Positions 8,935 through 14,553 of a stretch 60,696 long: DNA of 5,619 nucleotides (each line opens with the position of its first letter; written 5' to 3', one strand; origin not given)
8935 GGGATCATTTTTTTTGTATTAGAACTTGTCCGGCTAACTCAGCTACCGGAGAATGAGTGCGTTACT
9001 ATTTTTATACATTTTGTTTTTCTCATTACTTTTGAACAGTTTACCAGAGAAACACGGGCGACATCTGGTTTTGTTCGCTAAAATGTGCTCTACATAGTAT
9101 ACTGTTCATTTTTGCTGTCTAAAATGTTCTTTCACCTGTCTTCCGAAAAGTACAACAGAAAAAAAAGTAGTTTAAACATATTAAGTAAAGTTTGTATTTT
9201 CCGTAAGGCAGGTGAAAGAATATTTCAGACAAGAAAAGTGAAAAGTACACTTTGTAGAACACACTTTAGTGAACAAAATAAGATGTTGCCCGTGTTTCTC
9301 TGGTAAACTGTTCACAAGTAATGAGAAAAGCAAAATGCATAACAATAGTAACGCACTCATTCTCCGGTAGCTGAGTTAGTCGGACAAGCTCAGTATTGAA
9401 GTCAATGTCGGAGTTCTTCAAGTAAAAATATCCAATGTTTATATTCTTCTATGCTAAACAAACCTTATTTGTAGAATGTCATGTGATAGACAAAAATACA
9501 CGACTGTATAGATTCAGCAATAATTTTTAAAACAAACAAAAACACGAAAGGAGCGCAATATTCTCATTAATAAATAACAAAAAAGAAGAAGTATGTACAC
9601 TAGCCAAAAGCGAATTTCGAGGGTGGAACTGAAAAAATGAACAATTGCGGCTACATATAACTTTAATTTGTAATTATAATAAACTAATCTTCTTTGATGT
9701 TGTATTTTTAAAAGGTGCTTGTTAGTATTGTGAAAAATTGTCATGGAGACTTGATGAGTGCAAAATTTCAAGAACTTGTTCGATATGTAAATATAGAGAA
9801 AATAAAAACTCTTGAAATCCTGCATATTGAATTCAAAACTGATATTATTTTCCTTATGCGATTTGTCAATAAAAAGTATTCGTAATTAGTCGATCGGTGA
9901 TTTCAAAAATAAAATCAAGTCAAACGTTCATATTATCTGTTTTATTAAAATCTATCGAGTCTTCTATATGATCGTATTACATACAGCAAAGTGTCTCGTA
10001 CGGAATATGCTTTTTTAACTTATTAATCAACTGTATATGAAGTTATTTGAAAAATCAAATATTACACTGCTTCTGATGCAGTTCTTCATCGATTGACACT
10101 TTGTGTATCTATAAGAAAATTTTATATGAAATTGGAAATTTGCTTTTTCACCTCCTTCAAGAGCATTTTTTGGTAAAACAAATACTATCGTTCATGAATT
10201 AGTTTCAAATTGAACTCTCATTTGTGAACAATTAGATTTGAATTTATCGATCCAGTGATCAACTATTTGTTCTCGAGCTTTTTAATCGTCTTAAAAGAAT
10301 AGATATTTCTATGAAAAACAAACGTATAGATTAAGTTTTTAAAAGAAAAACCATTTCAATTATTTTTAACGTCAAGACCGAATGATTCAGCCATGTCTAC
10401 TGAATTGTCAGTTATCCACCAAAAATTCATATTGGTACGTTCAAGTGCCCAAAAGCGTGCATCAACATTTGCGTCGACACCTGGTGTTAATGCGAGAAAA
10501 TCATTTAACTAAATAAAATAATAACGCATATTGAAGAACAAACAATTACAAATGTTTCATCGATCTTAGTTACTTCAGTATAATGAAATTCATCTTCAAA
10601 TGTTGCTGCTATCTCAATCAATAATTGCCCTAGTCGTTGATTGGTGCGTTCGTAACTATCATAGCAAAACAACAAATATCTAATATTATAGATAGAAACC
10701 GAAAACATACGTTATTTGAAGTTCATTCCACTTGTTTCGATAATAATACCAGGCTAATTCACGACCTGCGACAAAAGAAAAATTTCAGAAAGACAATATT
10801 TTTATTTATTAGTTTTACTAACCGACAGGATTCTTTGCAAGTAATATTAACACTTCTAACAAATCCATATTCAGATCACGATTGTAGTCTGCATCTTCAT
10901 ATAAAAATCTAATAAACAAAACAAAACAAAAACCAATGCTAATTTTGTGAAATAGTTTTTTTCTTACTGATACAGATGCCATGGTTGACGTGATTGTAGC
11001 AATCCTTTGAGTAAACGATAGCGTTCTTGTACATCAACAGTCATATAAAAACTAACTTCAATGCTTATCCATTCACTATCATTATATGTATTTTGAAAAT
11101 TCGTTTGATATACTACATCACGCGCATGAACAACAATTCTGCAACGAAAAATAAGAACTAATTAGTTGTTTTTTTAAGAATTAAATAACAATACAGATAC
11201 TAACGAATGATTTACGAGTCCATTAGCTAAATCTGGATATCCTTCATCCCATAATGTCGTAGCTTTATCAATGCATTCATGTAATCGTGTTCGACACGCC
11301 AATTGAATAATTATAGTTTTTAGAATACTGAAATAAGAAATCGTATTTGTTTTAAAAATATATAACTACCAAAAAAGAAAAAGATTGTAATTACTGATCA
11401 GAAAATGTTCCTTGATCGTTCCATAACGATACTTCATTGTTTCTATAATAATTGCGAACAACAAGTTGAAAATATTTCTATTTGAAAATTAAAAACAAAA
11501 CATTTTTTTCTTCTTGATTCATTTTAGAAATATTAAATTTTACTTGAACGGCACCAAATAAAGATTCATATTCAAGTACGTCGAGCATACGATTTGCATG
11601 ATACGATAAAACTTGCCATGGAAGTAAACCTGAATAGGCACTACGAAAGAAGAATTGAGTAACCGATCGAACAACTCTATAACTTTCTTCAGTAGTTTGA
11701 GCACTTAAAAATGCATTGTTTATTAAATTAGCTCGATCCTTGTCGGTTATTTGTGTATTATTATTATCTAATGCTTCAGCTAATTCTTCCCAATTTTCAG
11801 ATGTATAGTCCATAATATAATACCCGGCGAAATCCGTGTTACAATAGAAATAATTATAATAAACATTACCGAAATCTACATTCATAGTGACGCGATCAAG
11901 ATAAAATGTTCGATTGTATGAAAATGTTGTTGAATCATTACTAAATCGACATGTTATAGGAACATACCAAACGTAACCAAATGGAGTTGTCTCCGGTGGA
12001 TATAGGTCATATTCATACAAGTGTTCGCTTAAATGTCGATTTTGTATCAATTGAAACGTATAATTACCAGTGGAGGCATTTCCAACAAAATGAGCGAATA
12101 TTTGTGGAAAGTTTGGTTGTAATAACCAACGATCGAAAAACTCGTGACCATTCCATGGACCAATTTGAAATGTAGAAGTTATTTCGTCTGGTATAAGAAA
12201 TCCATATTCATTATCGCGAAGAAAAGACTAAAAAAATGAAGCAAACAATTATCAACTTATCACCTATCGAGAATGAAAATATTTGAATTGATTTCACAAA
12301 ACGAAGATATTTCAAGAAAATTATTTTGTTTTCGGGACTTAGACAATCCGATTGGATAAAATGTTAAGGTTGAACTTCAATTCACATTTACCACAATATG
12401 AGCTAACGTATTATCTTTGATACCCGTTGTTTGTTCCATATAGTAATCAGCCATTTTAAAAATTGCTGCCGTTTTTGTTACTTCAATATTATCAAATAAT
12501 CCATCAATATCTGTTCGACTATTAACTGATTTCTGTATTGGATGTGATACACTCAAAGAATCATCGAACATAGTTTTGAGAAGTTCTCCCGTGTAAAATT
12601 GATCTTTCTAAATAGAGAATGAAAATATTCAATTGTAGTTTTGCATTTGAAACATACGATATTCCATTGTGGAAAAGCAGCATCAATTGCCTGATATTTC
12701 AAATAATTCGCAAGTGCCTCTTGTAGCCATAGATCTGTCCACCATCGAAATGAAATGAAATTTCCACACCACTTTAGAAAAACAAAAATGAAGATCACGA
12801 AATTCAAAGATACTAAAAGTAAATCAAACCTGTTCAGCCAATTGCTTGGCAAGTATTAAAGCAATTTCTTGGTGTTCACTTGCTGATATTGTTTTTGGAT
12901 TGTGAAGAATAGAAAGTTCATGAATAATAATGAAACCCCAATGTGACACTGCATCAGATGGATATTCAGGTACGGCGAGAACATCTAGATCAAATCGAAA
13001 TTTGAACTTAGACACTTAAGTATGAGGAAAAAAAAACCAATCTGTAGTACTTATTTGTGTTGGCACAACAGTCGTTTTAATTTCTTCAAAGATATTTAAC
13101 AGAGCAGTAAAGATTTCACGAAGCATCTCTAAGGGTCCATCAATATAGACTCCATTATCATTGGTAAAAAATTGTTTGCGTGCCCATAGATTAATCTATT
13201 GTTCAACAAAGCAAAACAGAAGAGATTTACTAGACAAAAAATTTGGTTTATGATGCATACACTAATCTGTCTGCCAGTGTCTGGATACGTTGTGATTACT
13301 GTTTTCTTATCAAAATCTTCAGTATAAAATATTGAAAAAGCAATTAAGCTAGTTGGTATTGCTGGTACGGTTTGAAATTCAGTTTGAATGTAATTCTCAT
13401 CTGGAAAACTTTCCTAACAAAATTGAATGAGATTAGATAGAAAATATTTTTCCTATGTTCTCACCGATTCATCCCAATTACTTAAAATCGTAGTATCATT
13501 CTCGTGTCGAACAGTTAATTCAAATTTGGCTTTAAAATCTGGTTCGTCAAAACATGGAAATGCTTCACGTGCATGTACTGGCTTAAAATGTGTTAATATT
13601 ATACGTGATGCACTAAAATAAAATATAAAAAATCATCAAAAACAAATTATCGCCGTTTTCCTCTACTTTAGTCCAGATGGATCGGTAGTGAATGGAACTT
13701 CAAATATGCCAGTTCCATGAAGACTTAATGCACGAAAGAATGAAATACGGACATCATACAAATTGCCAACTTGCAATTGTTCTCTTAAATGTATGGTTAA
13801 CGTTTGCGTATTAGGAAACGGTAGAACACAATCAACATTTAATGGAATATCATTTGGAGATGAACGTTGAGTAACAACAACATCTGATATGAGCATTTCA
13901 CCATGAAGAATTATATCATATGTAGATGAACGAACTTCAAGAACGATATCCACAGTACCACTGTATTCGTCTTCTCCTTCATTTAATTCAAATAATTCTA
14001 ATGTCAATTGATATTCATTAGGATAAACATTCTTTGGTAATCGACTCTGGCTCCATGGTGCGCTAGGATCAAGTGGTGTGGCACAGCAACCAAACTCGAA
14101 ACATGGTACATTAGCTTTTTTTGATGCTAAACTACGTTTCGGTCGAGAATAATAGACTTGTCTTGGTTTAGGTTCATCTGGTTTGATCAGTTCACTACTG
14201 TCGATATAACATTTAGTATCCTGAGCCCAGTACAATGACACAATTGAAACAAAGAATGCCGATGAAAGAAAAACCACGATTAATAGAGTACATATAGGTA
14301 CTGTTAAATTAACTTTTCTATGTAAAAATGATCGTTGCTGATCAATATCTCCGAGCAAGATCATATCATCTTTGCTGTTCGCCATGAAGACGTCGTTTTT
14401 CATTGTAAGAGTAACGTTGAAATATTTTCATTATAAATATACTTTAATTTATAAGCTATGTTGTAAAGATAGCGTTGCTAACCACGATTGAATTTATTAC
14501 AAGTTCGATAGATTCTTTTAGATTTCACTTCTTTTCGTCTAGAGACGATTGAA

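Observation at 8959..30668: Four long near-perfect palindromes (foldback / hairpin elements) within 22 kb: candidate MITEs or hairpin-RNA loci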

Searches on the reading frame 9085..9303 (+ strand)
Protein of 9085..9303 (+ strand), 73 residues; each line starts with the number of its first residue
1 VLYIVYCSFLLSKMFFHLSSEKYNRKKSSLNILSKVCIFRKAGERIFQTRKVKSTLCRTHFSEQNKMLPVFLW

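Call 37: find_homologous_proteins(query=window:9085-9303:+, max_evalue=0.001)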
Query seq(73 aa): 1 candidates shared short words with the query, none scored E <= 0.001.
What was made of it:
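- On MITE (miniature inverted-repeat transposable element): No extra copy of E1 was found with one ORF probe (call 37).
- No extra copy was found for E1 (one ORF probe, call 37).
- Tried and rejected: No hit (call 37).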

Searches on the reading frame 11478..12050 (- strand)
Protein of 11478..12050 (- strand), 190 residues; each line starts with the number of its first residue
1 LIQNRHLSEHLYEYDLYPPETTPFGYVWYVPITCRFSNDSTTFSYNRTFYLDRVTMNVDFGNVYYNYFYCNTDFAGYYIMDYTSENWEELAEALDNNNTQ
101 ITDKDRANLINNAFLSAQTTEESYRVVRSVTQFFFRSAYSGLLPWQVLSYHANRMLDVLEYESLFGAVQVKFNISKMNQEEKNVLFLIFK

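Call 9: search_protein_families(library=pfam, proteins=[window:11478-12050:-], max_evalue=0.01)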
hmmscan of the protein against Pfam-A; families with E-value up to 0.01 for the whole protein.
window:11478-12050:- (190 aa): 1 family
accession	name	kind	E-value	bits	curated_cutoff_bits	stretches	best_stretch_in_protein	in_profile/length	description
PF11838.14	ERAP1_C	-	1.1e-10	41.9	38.2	1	68-161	2-92/318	ERAP1-like C-terminal domain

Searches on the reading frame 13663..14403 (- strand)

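Call 9: search_protein_families(library=pfam, proteins=[window:13663-14403:-], max_evalue=0.01)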
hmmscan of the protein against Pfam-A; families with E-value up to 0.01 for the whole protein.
window:13663-14403:- (246 aa): 1 family
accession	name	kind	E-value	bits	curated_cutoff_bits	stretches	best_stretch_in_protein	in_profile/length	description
PF17900.6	Peptidase_M1_N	-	2.2e-06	28.3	25.8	1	128-240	2-110/186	Peptidase M1 N-terminal domain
